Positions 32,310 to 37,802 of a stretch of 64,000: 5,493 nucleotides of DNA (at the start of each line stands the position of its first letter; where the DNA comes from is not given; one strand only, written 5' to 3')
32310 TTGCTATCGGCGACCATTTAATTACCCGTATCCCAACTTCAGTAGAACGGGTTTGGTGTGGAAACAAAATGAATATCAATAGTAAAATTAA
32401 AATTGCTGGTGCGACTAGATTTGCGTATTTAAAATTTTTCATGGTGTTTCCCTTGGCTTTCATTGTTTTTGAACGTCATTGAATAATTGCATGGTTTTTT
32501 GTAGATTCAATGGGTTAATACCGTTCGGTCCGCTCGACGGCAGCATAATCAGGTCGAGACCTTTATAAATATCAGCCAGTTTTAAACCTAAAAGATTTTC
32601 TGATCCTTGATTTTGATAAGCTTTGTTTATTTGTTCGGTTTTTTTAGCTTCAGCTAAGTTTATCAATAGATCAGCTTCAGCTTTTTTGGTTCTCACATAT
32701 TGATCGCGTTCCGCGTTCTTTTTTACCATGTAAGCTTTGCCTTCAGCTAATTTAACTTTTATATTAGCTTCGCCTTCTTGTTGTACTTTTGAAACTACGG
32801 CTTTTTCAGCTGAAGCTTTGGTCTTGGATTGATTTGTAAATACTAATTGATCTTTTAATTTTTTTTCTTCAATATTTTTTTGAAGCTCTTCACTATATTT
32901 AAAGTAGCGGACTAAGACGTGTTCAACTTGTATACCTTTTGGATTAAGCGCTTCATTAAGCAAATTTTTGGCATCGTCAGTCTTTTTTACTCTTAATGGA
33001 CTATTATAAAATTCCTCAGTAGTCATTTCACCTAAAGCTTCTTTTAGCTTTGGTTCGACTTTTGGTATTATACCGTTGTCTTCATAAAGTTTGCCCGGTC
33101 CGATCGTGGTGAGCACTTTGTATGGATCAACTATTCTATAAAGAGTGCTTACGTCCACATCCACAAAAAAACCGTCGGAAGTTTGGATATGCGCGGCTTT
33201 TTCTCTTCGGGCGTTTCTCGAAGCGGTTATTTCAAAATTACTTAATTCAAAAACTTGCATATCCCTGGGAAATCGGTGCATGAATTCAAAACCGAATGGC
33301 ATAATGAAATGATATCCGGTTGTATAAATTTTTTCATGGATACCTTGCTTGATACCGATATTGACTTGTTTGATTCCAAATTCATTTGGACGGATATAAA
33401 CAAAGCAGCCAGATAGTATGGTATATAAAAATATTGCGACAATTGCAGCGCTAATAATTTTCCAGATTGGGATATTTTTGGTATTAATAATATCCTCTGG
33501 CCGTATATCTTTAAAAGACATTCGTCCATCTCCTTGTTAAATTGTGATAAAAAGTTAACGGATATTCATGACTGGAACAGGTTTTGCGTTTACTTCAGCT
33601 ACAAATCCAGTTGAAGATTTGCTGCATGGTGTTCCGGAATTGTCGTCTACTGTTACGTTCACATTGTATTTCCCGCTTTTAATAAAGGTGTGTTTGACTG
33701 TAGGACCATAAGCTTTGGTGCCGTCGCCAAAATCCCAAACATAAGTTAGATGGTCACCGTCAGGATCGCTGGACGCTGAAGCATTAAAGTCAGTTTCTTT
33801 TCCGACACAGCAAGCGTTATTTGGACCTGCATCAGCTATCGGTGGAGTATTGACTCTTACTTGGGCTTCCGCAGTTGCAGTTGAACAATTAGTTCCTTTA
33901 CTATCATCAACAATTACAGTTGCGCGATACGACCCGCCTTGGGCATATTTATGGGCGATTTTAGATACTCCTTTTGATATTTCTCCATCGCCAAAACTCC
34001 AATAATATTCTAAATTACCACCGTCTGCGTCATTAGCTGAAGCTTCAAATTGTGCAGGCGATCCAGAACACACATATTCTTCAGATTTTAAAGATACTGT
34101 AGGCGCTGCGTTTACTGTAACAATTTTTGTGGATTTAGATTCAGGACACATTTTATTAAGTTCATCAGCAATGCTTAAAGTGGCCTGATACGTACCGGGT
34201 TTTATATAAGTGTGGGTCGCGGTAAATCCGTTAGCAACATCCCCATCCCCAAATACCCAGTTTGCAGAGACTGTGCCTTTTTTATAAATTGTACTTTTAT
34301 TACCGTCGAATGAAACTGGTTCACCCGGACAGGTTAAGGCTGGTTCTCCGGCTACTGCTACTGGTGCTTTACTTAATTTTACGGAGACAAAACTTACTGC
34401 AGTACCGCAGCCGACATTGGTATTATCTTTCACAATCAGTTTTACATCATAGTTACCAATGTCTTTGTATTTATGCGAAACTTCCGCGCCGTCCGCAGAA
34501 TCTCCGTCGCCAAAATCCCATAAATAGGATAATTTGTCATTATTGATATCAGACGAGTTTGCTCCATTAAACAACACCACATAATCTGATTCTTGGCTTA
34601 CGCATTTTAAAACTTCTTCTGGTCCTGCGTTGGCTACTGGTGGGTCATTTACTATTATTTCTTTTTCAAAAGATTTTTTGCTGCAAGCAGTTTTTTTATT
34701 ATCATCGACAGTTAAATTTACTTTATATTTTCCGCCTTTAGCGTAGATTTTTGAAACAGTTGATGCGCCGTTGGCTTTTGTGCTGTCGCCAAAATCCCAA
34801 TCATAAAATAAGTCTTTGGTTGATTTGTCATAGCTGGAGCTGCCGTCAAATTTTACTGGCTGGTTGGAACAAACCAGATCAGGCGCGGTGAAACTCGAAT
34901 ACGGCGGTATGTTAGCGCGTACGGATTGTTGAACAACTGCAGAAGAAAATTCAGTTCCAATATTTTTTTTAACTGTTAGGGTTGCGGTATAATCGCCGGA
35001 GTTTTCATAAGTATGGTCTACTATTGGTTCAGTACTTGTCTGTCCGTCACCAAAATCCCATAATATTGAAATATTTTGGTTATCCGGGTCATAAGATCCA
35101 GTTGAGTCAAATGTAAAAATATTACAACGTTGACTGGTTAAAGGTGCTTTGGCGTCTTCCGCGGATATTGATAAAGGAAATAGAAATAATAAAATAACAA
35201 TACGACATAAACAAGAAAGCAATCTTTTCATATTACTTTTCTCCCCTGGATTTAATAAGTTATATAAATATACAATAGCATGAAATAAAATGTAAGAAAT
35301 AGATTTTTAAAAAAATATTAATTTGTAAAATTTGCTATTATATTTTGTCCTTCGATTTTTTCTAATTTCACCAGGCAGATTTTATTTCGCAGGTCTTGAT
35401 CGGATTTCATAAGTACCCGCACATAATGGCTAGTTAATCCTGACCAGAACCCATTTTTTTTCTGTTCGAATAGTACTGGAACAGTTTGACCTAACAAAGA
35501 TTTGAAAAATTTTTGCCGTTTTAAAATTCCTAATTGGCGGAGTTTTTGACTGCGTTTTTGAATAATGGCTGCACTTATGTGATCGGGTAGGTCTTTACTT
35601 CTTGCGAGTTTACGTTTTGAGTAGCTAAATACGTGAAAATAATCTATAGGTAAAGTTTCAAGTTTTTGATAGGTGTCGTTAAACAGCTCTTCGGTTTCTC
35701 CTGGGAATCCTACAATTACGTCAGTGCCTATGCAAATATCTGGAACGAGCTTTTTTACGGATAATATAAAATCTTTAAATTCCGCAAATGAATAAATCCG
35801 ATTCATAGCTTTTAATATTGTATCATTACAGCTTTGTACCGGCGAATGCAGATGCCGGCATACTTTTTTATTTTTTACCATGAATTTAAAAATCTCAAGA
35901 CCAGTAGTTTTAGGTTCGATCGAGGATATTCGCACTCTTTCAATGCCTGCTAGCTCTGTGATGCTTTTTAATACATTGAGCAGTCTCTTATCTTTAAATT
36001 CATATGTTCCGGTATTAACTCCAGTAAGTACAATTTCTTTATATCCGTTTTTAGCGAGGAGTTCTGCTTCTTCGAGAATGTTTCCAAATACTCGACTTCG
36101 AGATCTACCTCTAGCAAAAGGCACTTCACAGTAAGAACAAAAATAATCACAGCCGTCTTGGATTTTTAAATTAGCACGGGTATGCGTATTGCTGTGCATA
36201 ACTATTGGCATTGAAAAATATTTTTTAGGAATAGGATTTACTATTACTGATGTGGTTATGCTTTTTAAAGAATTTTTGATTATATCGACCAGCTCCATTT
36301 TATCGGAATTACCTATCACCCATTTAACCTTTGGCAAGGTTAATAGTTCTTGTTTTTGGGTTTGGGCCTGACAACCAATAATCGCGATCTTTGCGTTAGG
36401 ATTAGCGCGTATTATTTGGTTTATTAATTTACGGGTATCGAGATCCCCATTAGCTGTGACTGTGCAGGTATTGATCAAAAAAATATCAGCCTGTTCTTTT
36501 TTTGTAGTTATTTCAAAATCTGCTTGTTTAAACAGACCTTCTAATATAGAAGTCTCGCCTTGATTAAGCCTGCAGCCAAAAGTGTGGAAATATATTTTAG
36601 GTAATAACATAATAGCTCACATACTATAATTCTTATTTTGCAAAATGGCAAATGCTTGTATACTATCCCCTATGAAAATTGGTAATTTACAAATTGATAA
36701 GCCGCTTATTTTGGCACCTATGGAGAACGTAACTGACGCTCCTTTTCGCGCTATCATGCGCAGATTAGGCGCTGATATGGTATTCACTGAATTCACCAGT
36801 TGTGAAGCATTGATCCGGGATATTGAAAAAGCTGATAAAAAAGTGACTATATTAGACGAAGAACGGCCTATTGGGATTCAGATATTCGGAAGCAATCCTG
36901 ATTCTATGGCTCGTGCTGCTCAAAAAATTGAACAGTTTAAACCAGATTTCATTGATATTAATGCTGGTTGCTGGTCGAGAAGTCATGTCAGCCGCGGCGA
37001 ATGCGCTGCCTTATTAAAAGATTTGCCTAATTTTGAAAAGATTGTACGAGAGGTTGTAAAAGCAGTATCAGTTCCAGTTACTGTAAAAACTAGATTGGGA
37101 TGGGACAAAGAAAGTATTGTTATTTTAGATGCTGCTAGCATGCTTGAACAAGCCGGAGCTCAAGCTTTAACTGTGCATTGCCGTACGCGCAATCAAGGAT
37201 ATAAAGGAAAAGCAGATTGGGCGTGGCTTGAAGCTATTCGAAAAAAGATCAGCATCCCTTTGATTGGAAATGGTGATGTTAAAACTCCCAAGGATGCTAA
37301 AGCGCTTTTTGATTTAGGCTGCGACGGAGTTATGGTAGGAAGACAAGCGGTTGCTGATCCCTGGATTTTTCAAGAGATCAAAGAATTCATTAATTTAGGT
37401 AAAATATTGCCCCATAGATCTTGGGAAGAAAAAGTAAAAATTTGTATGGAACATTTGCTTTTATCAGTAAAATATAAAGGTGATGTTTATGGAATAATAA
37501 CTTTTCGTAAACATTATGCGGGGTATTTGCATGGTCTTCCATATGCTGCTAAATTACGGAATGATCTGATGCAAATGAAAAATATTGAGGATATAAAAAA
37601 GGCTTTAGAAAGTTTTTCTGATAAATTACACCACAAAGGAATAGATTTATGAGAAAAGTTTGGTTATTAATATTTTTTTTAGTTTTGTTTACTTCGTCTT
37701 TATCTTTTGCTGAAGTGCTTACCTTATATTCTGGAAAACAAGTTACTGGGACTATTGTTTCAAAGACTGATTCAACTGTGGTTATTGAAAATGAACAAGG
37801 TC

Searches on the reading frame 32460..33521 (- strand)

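Call 68: search_protein_families(library=ncbifam, proteins=[window:32460-33521:-], max_evalue=1e-10)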
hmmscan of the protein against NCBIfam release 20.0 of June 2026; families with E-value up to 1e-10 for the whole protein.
window:32460-33521:- (353 aa): 0 families

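Call 79: search_protein_families(library=pfam, proteins=[window:32460-33521:-], max_evalue=0.0001)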
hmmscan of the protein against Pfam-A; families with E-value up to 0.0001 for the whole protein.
window:32460-33521:- (353 aa): 1 family
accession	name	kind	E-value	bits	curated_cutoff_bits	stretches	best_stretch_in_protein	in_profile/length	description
PF01145.31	Band_7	-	9.2e-26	91.4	23.6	1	43-239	3-175/176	SPFH domain / Band 7 family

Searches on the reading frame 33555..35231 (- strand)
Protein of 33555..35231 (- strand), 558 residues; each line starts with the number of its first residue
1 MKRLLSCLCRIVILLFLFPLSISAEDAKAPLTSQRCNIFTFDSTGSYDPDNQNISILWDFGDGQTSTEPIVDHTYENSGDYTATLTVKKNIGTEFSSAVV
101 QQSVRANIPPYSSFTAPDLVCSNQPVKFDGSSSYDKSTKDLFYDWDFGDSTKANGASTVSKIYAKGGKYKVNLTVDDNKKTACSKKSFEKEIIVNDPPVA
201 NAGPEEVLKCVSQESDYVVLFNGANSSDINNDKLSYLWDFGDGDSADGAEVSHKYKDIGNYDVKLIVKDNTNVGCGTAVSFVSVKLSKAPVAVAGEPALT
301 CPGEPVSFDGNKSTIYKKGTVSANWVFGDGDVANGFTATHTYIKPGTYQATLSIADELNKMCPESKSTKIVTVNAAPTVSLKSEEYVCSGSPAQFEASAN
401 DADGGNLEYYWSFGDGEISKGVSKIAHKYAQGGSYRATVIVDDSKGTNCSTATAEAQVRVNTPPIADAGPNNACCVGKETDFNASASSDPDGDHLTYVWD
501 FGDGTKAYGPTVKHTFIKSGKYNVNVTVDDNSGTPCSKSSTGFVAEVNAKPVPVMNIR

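Call 68: search_protein_families(library=ncbifam, proteins=[window:33555-35231:-], max_evalue=1e-10)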
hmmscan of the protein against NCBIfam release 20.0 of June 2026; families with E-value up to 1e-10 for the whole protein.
window:33555-35231:- (558 aa): 2 families
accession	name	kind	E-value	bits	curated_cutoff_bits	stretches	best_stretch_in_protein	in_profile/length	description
TIGR00864.1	PCC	subfamily_domain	1.6e-32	111.1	1861.4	0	143-284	1340-1474/2700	polycystin cation channel protein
NF038112.1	myxo_dep_M36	subfamily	1.4e-24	85.4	1500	1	184-506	1175-1517/1604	myxosortase-dependent M36 family metallopeptidase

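Call 79: search_protein_families(library=pfam, proteins=[window:33555-35231:-], max_evalue=0.0001)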
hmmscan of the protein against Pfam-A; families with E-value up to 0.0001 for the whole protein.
window:33555-35231:- (558 aa): 6 families
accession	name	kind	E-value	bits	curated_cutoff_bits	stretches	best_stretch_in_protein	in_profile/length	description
PF18911.6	PKD_4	-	1.4e-121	397.2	27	6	461-540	1-80/85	PKD domain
PF00801.26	PKD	-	1.5e-73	243.2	23.5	6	476-533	13-70/80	PKD domain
PF21027.3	Sde0182_C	-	7.9e-12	46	27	0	482-531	4-52/83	Cellulose-binding protein Sde0182, C-terminal domain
PF22352.2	K319L-like_PKD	-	3.5e-10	40.2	27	0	477-534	11-74/84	K319L-like, PKD domain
PF08329.16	ChitinaseA_N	-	4.1e-06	26.9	21.2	0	511-541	74-102/133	Chitinase A, N-terminal domain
PF14347.11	DUF4399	-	1.5e-05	25.7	28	0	334-372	49-87/91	Domain of unknown function (DUF4399)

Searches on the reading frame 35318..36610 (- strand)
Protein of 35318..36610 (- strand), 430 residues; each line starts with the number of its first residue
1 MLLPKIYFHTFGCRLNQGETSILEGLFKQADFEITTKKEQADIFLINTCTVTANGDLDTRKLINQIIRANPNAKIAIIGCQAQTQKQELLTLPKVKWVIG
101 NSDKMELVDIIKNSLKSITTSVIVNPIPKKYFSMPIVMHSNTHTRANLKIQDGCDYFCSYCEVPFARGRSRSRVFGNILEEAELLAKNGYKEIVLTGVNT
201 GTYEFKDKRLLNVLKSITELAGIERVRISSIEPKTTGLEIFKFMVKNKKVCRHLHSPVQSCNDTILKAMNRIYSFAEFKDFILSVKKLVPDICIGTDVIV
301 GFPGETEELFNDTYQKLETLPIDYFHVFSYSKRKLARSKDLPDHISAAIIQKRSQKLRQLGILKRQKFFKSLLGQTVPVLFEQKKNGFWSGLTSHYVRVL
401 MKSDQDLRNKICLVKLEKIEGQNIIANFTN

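Call 68: search_protein_families(library=ncbifam, proteins=[window:35318-36610:-], max_evalue=1e-10)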
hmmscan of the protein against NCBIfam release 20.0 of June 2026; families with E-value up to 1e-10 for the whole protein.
window:35318-36610:- (430 aa): 9 families
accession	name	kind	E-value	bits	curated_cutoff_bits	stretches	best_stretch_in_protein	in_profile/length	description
TIGR01579.1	MiaB-like-C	equivalog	1.2e-120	403.6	357.05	1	8-414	1-414/416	tRNA (N(6)-L-threonylcarbamoyladenosine(37)-C(2))-methylthiotransferase MtaB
TIGR00089.1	TIGR00089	subfamily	3.7e-116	388.4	251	1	5-425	1-428/429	MiaB/RimO family radical SAM methylthiotransferase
TIGR01574.1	miaB-methiolase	equivalog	1.7e-79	267.9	355.3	1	5-424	1-432/437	tRNA (N6-isopentenyl adenosine(37)-C2)-methylthiotransferase MiaB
TIGR01125.1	TIGR01125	equivalog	2.9e-69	234.2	356.95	1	5-388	1-384/432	30S ribosomal protein S12 methylthiotransferase RimO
NF010916.0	PRK14336.1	equivalog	4.8e-67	226.5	606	1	3-419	1-403/418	tRNA (N6-isopentenyl adenosine(37)-C2)-methylthiotransferase MiaB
TIGR01578.1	MiaB-like-B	hypoth_equivalog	1.1e-66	225.4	314.7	1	5-408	1-399/421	tRNA (N(6)-L-threonylcarbamoyladenosine(37)-C(2))-methylthiotransferase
TIGR04013.1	B12_SAM_MJ_1487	hypoth_equivalog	8.9e-15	54.4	251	1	33-319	36-332/382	TIGR04013 family B12-binding domain/radical SAM domain-containing protein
TIGR04479.1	bcpD_PhpK_rSAM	subfamily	1.8e-13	49.7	600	1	142-327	238-416/504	PhpK family radical SAM P-methyltransferase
TIGR04014.1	B12_SAM_MJ_0865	equivalog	4.1e-13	48.9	360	1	149-326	164-342/434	methyl-coenzyme M reductase glutamine C-methyltransferase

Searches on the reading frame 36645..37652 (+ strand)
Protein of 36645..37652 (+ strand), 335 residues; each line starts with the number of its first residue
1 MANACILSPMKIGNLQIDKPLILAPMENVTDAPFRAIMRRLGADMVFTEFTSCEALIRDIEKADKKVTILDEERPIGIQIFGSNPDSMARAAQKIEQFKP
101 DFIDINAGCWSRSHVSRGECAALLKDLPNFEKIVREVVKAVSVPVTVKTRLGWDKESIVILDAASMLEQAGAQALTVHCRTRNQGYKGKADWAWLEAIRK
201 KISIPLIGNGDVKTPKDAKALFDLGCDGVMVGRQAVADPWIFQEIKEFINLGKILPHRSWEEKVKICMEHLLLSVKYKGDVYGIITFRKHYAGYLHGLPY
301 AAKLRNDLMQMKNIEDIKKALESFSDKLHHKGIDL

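Call 68: search_protein_families(library=ncbifam, proteins=[window:36645-37652:+], max_evalue=1e-10)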
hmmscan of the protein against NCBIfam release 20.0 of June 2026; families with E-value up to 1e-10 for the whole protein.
window:36645-37652:+ (335 aa): 5 families
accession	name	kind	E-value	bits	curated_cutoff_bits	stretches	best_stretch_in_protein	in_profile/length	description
TIGR00737.1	nifR3_yhdG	equivalog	6.6e-97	324.5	293.3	1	12-326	1-316/319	tRNA dihydrouridine synthase DusB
NF008774.0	PRK11815.1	equivalog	8.5e-38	130.1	269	1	17-318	11-317/337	tRNA dihydrouridine(20/20a) synthase DusA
NF007838.0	PRK10550.1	equivalog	9.3e-35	120.1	395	1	21-323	3-309/312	tRNA dihydrouridine(16) synthase DusC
TIGR00742.1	yjbN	subfamily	5.3e-27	95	397.2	1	21-311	3-298/318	tRNA dihydrouridine(20/20a) synthase DusA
NF005574.0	PRK07259.1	equivalog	3.8e-13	49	269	0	69-177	90-191/304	dihydroorotate dehydrogenase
